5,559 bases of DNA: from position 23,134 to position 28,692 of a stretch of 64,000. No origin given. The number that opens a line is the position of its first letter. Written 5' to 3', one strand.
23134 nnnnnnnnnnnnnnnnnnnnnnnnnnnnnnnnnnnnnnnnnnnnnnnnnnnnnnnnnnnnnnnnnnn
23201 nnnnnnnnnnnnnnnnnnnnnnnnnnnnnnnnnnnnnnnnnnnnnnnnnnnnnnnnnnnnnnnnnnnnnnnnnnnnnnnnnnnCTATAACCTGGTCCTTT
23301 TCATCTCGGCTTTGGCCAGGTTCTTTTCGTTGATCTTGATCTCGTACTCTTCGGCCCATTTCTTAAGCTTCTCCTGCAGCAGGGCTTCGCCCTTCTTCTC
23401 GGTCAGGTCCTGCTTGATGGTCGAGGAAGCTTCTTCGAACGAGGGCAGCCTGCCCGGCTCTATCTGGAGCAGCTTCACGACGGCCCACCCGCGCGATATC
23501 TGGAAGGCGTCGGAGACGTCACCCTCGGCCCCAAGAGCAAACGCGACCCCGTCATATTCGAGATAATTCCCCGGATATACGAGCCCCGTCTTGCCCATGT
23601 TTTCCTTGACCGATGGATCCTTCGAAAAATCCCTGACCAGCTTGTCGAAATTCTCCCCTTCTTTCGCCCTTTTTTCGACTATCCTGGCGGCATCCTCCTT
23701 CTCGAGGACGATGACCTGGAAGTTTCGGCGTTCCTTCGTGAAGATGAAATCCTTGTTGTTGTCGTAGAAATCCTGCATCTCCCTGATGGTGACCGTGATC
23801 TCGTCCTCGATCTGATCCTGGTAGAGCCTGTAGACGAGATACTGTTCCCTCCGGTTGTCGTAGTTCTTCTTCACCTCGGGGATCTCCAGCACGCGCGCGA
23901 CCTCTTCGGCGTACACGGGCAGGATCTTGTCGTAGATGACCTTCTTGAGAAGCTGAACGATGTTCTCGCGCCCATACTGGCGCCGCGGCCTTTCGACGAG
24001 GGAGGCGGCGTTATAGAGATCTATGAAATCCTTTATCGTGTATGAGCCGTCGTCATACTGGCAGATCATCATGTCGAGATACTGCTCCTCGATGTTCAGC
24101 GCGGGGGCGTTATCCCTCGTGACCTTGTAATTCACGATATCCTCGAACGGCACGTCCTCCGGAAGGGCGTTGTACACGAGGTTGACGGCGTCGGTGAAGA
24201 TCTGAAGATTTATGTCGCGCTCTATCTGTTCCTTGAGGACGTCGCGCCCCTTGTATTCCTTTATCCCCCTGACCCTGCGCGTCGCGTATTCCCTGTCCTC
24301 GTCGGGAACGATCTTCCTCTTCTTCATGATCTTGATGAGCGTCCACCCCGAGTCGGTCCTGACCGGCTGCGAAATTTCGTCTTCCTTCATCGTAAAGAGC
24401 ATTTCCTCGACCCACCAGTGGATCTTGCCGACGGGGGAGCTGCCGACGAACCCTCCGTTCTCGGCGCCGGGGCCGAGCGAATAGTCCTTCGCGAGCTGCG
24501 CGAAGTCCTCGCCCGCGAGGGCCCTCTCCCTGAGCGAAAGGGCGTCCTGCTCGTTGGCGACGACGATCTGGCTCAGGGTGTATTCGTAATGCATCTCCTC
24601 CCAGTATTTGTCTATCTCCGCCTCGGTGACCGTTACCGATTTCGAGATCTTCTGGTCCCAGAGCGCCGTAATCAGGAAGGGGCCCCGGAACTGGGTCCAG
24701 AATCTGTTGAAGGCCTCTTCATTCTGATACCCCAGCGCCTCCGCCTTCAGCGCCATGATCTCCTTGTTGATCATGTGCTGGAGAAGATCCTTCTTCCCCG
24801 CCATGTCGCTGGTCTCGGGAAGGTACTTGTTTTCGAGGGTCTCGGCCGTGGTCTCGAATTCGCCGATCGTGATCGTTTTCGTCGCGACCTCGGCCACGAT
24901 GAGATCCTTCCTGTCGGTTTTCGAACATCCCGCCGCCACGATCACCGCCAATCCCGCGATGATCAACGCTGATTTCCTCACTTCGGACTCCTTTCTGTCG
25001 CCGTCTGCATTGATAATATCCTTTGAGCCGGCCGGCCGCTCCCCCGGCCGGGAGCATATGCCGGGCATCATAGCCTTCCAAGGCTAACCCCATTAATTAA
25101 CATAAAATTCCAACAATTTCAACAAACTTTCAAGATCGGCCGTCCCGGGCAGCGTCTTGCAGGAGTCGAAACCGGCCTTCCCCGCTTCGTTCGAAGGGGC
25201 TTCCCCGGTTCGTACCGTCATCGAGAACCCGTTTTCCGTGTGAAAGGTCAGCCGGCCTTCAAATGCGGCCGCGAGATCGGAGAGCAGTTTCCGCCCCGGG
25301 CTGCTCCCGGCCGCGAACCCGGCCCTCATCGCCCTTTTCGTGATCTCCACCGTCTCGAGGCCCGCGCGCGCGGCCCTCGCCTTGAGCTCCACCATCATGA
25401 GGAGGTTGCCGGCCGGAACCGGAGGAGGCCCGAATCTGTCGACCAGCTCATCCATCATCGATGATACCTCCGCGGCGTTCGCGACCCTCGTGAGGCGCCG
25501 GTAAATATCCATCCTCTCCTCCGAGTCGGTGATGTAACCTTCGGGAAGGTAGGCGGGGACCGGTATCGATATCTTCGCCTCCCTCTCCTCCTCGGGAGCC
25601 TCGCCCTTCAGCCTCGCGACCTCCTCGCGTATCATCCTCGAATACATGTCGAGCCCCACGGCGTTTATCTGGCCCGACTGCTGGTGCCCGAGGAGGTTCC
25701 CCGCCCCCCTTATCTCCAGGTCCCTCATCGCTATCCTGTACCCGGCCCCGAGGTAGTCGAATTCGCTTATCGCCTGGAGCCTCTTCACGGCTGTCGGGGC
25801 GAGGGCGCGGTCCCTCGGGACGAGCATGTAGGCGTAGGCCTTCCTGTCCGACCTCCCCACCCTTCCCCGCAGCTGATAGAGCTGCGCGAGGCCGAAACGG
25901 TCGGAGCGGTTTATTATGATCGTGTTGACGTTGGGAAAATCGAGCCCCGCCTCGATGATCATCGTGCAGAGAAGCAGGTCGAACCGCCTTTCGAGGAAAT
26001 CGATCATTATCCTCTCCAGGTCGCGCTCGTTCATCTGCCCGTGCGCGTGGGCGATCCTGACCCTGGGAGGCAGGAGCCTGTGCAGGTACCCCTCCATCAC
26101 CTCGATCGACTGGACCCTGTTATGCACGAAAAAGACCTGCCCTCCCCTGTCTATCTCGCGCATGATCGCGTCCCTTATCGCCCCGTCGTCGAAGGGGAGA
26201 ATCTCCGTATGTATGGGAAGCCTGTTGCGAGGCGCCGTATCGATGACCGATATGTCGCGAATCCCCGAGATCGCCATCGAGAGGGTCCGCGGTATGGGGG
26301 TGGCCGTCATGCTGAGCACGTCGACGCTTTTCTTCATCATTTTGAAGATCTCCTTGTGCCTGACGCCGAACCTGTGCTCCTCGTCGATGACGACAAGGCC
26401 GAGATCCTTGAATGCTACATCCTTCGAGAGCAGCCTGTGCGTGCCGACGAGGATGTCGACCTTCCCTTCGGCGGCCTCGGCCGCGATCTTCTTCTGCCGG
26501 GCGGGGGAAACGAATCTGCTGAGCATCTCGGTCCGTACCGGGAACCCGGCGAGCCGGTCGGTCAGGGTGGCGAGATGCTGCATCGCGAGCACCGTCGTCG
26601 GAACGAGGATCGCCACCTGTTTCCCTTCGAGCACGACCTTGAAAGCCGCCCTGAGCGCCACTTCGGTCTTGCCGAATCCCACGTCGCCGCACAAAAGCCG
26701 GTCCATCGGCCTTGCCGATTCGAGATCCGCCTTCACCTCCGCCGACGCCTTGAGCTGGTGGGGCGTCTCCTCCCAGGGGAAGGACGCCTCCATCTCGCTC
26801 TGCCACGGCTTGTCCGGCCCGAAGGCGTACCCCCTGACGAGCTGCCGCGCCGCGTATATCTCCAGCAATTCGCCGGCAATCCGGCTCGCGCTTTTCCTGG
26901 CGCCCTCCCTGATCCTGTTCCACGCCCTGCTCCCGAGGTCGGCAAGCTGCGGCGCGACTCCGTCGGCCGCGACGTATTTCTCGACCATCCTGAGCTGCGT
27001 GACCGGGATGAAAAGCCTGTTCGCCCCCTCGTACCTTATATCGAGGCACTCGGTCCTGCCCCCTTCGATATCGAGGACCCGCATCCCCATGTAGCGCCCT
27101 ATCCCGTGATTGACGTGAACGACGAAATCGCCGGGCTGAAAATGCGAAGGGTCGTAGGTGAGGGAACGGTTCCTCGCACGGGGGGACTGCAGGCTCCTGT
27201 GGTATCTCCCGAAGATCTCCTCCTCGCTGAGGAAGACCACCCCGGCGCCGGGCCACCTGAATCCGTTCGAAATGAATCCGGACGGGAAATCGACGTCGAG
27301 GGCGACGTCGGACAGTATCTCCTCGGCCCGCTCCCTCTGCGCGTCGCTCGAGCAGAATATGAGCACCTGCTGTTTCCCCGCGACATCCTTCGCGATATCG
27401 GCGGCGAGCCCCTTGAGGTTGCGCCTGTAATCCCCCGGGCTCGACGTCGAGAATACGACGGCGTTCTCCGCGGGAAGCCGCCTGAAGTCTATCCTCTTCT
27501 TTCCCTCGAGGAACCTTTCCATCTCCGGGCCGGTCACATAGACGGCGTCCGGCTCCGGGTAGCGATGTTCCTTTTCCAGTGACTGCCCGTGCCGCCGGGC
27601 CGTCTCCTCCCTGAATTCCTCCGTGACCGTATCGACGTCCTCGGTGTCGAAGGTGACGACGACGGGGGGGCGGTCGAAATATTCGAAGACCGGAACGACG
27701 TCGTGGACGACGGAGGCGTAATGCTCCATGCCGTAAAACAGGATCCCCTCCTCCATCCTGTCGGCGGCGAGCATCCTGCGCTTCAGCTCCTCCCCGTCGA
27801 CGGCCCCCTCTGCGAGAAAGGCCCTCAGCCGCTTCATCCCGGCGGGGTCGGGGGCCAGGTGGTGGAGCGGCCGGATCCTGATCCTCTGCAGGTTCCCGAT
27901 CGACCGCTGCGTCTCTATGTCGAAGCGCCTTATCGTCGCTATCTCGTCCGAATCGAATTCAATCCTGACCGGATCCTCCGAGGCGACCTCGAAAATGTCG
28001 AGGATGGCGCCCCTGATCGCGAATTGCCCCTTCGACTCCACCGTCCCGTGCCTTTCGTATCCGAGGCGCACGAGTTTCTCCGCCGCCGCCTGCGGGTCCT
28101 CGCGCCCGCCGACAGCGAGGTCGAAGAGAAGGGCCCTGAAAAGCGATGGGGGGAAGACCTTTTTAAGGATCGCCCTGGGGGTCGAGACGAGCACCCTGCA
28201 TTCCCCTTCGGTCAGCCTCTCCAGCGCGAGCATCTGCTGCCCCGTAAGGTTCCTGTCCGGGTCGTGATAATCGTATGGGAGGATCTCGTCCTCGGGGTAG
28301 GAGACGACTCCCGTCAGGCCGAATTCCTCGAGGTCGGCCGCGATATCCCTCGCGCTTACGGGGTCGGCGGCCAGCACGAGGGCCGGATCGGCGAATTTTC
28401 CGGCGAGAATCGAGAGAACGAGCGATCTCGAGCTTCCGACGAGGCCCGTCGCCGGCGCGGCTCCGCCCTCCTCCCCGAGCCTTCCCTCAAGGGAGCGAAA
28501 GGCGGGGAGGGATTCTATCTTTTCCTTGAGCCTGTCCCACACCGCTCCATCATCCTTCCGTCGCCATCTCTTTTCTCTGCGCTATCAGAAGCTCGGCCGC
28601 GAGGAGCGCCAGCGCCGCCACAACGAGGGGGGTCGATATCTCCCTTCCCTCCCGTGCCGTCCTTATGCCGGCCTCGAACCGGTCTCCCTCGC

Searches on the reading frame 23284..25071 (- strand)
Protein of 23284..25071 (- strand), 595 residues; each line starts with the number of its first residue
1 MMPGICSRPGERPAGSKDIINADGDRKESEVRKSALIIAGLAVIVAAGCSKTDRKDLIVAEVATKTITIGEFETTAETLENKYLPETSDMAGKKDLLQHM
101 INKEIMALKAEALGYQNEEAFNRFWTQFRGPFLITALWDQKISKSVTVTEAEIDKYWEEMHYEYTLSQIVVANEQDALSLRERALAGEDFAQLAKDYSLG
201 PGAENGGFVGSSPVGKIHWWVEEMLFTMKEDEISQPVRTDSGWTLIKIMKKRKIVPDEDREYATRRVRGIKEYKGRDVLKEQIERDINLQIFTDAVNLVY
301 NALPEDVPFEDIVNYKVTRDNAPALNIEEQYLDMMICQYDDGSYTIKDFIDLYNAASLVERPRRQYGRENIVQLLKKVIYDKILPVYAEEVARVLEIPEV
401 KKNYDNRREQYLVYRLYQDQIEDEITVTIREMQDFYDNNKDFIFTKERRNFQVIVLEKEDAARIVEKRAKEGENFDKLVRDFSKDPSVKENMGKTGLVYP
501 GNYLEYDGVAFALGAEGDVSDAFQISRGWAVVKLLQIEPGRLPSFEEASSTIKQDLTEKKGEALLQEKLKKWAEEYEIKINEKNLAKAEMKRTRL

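Call 55: search_protein_families(library=pfam, proteins=[window:23284-25071:-], max_evalue=0.00001)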
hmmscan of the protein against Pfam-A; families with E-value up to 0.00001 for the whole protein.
window:23284-25071:- (595 aa): 3 families
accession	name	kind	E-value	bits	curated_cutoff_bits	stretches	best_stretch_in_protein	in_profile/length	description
PF00639.27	Rotamase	-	1.8e-24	87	21.7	2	174-249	19-96/97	PPIC-type PPIASE domain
PF13145.12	Rotamase_2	-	4e-23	83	27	2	430-549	4-120/121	PPIC-type PPIASE domain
PF13616.12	Rotamase_3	-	3.6e-20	73.1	22.5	1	174-251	37-115/116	PPIC-type PPIASE domain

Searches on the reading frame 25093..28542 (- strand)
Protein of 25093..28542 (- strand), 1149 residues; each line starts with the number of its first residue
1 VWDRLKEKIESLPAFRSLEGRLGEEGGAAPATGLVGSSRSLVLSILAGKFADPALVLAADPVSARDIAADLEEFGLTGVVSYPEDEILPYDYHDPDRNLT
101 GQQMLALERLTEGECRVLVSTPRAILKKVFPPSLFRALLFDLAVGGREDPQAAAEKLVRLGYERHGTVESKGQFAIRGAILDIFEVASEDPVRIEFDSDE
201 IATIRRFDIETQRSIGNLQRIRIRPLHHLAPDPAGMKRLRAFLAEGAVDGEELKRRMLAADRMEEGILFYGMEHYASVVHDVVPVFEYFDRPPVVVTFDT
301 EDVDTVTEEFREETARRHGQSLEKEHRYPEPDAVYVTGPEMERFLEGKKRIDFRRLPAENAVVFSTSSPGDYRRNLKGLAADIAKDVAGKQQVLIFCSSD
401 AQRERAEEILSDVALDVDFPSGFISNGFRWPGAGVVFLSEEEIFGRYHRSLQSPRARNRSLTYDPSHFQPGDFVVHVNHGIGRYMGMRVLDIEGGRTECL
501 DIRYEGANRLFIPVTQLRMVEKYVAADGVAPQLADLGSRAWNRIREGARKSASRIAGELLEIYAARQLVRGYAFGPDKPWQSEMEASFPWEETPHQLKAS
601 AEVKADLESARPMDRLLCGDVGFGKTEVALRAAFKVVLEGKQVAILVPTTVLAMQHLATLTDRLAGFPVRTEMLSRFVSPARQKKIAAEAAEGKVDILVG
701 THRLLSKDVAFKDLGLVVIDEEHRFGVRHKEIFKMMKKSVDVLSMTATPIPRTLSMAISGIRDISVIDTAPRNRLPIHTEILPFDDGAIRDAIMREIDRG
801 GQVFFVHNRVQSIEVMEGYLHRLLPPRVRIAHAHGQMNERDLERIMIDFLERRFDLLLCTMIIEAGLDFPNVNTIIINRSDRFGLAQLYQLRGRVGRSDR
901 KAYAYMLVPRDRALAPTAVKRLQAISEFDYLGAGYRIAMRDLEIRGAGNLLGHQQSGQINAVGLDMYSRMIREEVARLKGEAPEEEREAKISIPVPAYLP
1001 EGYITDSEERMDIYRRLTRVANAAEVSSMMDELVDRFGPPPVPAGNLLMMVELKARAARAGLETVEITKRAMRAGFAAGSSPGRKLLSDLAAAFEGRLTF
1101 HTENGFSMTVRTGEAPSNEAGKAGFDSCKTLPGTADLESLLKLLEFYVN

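Call 55: search_protein_families(library=pfam, proteins=[window:25093-28542:-], max_evalue=0.00001)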
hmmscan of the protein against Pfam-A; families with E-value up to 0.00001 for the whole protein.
window:25093-28542:- (1149 aa): 6 families
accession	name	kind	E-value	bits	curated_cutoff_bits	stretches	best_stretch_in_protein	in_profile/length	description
PF03461.20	TRCF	-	1.3e-23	83.6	25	1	994-1078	2-86/95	TRCF domain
PF00270.35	DEAD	-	2.2e-23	83.2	26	1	594-754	2-164/167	DEAD/DEAH box helicase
PF17757.6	UvrB_inter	-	3.3e-23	82.1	22.9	1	141-228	2-90/91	UvrB interaction domain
PF00271.37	Helicase_C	-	8e-21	74.8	23.5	1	793-898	6-109/110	Helicase conserved C-terminal domain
PF02559.22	CarD_TRCF_RID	-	6.4e-17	61.8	23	1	468-524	1-57/57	CarD-like/TRCF RID domain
PF04851.21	ResIII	-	1.5e-10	41.7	22.5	1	593-749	5-162/164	Type III restriction enzyme, res subunit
